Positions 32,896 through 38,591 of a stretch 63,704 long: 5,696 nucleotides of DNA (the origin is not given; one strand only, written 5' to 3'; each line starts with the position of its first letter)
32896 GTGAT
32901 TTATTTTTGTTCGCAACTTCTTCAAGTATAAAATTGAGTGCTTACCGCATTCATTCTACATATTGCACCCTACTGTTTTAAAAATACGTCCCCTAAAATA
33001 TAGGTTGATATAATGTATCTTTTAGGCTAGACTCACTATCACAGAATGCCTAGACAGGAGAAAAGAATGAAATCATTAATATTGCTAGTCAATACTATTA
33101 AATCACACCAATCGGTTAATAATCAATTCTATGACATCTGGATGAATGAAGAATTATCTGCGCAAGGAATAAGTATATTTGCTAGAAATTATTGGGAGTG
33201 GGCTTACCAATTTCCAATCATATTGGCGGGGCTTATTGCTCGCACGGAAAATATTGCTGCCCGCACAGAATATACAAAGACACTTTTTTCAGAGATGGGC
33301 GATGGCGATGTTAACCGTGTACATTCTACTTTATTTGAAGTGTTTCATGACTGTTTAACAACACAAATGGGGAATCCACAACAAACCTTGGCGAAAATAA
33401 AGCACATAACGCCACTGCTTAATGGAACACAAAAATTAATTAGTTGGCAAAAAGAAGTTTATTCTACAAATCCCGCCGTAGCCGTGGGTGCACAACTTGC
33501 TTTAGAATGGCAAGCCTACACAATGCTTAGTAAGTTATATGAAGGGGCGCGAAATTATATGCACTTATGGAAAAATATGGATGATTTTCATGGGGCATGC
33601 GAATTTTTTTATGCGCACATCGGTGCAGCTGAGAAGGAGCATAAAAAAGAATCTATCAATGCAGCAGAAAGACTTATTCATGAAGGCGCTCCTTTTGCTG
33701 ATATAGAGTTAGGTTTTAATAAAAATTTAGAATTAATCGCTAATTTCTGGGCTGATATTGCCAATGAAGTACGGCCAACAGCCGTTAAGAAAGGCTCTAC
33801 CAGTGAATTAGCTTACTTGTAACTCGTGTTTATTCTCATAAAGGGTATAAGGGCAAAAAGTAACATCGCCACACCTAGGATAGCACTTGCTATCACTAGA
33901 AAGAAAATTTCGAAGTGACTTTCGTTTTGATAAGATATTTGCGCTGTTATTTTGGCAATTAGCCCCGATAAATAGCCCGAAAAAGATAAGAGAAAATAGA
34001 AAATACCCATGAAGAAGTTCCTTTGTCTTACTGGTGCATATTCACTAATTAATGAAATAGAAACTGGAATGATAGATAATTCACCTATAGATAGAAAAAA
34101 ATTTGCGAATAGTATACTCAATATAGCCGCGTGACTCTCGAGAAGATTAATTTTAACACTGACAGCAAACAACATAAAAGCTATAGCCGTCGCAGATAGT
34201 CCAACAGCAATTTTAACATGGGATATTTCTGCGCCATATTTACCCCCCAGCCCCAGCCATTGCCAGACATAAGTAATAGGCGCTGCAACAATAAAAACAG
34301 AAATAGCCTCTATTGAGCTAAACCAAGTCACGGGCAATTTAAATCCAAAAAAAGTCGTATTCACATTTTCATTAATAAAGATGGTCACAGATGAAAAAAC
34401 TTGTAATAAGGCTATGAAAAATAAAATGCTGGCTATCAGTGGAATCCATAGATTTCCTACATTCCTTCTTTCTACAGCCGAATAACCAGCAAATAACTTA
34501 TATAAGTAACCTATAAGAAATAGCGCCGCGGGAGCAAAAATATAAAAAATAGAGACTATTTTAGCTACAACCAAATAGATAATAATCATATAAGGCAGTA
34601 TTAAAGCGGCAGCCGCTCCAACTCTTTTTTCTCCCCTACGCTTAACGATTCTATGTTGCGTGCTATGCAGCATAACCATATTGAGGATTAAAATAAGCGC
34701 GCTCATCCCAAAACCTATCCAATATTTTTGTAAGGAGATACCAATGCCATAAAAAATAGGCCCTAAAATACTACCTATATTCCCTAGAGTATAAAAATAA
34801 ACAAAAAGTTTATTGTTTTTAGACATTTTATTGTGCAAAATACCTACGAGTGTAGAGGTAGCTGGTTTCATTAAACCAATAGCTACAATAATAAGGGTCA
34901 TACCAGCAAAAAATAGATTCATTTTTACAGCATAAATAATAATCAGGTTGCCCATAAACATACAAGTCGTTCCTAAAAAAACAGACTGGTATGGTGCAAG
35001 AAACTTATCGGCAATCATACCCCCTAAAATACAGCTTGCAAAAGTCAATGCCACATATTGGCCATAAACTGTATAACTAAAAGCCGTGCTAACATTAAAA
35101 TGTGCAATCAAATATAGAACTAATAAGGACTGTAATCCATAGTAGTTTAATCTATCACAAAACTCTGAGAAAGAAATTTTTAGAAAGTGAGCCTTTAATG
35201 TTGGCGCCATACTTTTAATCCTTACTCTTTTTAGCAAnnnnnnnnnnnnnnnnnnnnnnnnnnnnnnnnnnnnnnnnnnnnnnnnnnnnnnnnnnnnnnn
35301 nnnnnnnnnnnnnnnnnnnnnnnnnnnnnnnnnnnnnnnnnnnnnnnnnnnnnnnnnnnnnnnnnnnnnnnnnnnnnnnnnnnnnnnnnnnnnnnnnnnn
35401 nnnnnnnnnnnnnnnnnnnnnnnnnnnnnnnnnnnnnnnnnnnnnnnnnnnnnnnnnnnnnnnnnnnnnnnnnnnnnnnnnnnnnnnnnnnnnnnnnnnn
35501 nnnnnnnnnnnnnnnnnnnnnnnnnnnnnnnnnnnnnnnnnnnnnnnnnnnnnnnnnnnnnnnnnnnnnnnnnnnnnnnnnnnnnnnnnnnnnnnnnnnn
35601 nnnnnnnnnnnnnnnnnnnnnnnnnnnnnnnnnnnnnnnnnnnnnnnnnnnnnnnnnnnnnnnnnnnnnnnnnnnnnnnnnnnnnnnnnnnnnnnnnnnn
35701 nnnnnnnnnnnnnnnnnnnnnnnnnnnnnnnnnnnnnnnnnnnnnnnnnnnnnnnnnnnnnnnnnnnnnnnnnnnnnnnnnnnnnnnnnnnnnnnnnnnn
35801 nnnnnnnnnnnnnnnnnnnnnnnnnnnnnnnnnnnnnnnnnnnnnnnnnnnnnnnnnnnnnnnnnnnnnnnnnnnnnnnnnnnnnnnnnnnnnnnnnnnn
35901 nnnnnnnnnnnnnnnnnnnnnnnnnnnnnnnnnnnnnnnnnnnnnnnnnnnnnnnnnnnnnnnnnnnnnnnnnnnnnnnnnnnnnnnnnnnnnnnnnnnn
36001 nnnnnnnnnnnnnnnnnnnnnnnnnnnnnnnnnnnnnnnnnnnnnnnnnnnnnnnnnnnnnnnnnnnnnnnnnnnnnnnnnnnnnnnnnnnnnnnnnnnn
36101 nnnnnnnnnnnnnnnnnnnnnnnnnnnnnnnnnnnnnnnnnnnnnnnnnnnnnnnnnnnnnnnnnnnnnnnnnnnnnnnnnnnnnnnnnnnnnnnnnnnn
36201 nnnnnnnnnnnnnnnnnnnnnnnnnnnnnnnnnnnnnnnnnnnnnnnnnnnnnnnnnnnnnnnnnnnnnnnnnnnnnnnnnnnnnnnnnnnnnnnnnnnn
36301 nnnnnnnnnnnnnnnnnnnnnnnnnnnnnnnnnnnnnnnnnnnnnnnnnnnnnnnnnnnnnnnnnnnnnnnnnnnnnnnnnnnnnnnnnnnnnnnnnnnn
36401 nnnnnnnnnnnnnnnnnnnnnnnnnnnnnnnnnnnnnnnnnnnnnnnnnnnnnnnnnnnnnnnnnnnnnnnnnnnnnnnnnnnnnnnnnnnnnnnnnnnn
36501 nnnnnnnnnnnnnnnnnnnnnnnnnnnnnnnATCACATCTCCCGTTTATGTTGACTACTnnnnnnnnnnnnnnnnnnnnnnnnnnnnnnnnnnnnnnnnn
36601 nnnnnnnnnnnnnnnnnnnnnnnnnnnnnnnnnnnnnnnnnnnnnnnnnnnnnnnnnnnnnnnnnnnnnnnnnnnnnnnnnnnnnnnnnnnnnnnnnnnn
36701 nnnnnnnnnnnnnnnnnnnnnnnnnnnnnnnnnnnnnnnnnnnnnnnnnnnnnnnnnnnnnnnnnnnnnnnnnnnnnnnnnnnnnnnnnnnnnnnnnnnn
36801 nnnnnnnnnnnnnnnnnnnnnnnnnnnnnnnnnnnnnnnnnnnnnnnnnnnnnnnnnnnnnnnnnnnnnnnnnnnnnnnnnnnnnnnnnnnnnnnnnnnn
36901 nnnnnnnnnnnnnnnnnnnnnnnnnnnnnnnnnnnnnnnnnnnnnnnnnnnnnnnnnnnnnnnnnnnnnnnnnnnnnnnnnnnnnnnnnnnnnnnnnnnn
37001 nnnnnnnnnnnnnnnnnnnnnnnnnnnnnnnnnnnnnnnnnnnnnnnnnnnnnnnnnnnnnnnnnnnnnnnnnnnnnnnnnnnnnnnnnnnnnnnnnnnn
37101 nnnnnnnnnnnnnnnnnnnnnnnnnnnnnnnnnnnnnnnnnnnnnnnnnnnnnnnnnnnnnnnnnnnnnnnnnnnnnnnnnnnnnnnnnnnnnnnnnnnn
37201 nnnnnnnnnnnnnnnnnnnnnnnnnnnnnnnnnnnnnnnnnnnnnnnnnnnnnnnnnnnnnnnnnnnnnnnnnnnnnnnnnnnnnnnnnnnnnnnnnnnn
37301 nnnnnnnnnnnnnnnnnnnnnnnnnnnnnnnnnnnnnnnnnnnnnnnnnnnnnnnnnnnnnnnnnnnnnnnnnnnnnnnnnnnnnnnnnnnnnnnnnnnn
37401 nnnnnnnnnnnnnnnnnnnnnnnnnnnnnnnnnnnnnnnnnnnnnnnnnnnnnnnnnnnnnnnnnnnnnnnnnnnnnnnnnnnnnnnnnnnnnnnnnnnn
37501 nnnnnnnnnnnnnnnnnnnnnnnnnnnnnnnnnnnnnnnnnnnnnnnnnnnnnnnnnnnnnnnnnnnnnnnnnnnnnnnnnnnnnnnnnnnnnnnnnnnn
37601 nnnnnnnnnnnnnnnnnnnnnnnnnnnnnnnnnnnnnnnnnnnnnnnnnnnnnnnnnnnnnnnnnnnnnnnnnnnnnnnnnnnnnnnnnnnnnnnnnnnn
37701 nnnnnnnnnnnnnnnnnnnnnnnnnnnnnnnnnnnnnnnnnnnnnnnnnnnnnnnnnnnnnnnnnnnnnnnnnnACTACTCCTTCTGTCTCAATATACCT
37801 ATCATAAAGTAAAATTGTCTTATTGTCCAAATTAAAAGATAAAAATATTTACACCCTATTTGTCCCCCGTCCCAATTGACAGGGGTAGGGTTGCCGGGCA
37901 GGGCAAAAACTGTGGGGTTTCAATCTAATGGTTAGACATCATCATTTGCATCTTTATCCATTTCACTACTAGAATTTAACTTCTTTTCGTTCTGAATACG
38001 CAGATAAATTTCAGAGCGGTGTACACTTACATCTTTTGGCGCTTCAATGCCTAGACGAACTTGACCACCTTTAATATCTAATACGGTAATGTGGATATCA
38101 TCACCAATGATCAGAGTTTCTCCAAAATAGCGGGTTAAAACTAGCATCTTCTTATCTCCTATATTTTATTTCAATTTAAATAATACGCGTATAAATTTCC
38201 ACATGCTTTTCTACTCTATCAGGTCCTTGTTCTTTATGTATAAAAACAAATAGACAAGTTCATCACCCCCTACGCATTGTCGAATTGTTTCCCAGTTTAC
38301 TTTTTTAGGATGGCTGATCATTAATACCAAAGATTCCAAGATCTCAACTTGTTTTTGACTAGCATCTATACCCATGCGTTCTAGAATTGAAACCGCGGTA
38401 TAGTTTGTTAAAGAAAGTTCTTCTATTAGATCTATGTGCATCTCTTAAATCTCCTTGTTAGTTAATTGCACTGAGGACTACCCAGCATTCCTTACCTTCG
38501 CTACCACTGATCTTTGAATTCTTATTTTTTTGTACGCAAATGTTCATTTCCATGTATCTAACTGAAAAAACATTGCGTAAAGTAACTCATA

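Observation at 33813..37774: Orphan three-gene operon: two large proteins with no recognisable motifs plus a POT-family peptide transporter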

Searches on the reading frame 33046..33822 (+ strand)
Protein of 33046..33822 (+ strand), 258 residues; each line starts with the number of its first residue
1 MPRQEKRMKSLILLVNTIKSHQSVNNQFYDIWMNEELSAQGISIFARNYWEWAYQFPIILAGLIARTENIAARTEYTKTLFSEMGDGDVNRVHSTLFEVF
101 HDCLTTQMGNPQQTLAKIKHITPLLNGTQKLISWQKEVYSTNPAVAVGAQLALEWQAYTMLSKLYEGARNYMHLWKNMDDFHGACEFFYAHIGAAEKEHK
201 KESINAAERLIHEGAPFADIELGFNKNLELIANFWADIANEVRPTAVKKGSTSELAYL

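Call 3: search_protein_families(library=pfam, proteins=[window:33046-33822:+], max_evalue=1)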
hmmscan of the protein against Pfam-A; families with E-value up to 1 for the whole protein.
window:33046-33822:+ (258 aa): 2 families
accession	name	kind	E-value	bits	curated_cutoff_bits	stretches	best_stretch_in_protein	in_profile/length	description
PF14518.11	Haem_oxygenas_2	-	7.9e-12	45.8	28.9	1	45-214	3-158/177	Iron-containing redox enzyme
PF12981.12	DUF3865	-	0.019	15.1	31.6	1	56-241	47-224/224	Domain of Unknown Function with PDB structure (DUF3865)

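Call 4: search_protein_families(library=ncbifam, proteins=[window:33046-33822:+], max_evalue=1)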
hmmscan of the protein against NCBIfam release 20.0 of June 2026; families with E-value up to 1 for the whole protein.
window:33046-33822:+ (258 aa): 1 family
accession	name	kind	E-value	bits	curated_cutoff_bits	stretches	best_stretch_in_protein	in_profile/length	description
TIGR04305.1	fol_rel_CADD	subfamily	2.3e-12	47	200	1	16-213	7-187/212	CADD family putative folate metabolism protein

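Call 61: search_solved_structures(query=window:33046-33822:+, max_evalue=10, show_alignments=2)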
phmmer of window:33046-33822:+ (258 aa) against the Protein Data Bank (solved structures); distinct sequences matched with E-value up to 10: 3.
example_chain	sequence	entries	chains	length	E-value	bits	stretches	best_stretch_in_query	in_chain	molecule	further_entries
8va9_A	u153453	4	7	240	0.071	16.1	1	18-87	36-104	4-aminobenzoate synthase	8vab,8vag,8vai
1rcw_A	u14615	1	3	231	0.071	16.1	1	18-87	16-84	CT610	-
4ui9_K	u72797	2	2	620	2.4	11.1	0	157-237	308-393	CELL DIVISION CYCLE PROTEIN 16 HOMOLOG | ANAPHASE-PROMOTING COMPLEX SUBUNIT 6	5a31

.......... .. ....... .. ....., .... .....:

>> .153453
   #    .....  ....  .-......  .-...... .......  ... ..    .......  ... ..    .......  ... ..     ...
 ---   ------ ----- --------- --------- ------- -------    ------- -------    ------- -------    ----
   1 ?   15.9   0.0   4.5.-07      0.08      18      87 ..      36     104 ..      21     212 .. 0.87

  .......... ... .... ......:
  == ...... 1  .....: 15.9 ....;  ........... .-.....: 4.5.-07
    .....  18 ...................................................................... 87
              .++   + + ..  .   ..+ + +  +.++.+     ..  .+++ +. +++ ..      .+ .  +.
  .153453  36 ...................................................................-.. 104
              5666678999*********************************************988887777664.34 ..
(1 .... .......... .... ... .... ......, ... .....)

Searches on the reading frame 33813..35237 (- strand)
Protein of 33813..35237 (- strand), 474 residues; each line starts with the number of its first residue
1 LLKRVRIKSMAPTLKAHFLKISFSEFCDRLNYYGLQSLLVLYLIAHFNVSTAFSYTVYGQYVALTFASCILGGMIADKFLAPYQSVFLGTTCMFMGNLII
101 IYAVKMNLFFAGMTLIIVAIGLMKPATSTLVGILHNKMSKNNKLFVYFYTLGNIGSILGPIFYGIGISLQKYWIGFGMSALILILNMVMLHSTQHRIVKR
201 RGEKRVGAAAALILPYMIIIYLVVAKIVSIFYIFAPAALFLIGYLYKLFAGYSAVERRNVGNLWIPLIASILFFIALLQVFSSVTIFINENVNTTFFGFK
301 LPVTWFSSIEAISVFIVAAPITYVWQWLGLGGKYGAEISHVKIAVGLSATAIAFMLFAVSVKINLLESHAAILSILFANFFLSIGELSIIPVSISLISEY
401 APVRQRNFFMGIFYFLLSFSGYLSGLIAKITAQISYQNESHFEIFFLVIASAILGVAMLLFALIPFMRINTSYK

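Call 3: search_protein_families(library=pfam, proteins=[window:33813-35237:-], max_evalue=1)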
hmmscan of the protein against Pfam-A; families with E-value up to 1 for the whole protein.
window:33813-35237:- (474 aa): 2 families
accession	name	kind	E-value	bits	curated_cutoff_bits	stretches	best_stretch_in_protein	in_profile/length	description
PF00854.27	PTR2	-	1.6e-23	83.7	27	1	87-437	5-385/392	POT family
PF07690.21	MFS_1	-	5.2e-10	39.2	33.4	2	22-328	2-299/347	Major Facilitator Superfamily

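Call 4: search_protein_families(library=ncbifam, proteins=[window:33813-35237:-], max_evalue=1)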
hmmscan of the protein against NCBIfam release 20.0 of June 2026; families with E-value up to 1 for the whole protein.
window:33813-35237:- (474 aa): 5 families
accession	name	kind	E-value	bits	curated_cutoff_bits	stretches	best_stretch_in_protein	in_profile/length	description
TIGR00924.1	yjdL_sub1_fam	subfamily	4.8e-43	147.9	130.2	1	18-461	12-467/475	oligopeptide:H+ symporter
NF012006.0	PRK15462.1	subfamily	1.4e-32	113.1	623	1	28-439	21-445/493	dipeptide permease DtpD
NF007137.0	PRK09584.1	equivalog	1.1e-24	87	728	1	16-461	22-478/500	dipeptide/tripeptide permease DtpA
NF007575.0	PRK10207.1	equivalog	8.5e-16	57.8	856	1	17-467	15-479/489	dipeptide/tripeptide permease DtpB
TIGR00926.1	2A1704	subfamily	2e-10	39.8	821.6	1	23-363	10-359/671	oligopeptide:H+ symporter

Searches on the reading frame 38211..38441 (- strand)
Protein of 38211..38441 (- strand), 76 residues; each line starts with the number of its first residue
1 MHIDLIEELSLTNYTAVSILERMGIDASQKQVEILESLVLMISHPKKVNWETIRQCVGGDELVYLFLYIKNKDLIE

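Call 91: search_protein_families(library=pfam, proteins=[window:38211-38441:-], max_evalue=0.001)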
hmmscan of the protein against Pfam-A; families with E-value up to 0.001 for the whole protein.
window:38211-38441:- (76 aa): 0 families
